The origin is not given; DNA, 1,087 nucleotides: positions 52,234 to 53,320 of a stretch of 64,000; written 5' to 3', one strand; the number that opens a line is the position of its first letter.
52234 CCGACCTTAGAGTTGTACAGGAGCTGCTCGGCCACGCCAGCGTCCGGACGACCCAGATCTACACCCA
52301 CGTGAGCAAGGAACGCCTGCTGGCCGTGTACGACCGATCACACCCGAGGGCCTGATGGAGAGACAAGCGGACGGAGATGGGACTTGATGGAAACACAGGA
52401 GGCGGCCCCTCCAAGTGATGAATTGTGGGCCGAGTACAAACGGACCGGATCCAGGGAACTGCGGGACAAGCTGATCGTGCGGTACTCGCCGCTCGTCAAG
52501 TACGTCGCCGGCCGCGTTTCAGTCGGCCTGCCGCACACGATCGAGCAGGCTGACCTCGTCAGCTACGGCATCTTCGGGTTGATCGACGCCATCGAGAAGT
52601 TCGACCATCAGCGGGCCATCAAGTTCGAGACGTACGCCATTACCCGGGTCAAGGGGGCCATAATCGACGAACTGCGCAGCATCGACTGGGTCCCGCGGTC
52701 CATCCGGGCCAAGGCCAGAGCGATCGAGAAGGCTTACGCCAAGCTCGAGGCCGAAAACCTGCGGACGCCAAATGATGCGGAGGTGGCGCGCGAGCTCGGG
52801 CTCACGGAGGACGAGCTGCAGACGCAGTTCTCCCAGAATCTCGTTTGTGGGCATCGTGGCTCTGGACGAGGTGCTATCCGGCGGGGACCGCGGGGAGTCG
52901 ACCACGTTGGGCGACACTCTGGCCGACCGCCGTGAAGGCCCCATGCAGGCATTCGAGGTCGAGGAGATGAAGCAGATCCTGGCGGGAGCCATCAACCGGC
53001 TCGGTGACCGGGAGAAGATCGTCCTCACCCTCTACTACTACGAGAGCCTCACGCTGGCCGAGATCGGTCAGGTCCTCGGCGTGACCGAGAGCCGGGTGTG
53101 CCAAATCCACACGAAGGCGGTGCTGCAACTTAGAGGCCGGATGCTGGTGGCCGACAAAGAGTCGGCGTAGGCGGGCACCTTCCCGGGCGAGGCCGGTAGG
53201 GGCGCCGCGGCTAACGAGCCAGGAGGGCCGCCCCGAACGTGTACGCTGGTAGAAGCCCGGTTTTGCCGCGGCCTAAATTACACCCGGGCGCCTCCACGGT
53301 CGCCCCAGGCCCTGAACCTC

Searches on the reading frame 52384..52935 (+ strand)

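Call 62: search_protein_families(library=pfam, proteins=[window:52384-52935:+], max_evalue=0.01)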
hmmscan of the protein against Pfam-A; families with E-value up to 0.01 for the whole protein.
window:52384-52935:+ (183 aa): 2 families
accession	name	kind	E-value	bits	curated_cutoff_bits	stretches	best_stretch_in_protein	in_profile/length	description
PF04542.20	Sigma70_r2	-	4.3e-16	58.9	24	1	30-102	1-70/71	Sigma-70 region 2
PF04539.22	Sigma70_r3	-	3.9e-05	24.1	25.3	1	111-145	3-37/78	Sigma-70 region 3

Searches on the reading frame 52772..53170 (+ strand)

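Call 62: search_protein_families(library=pfam, proteins=[window:52772-53170:+], max_evalue=0.01)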
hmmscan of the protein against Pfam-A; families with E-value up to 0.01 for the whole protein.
window:52772-53170:+ (132 aa): 2 families
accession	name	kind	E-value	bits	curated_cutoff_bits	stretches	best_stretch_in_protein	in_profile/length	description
PF04545.22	Sigma70_r4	-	7.2e-18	64.3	24.1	1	73-121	1-49/50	Sigma-70, region 4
PF08281.18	Sigma70_r4_2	-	5.5e-08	32.8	25.7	1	68-109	2-43/54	Sigma-70, region 4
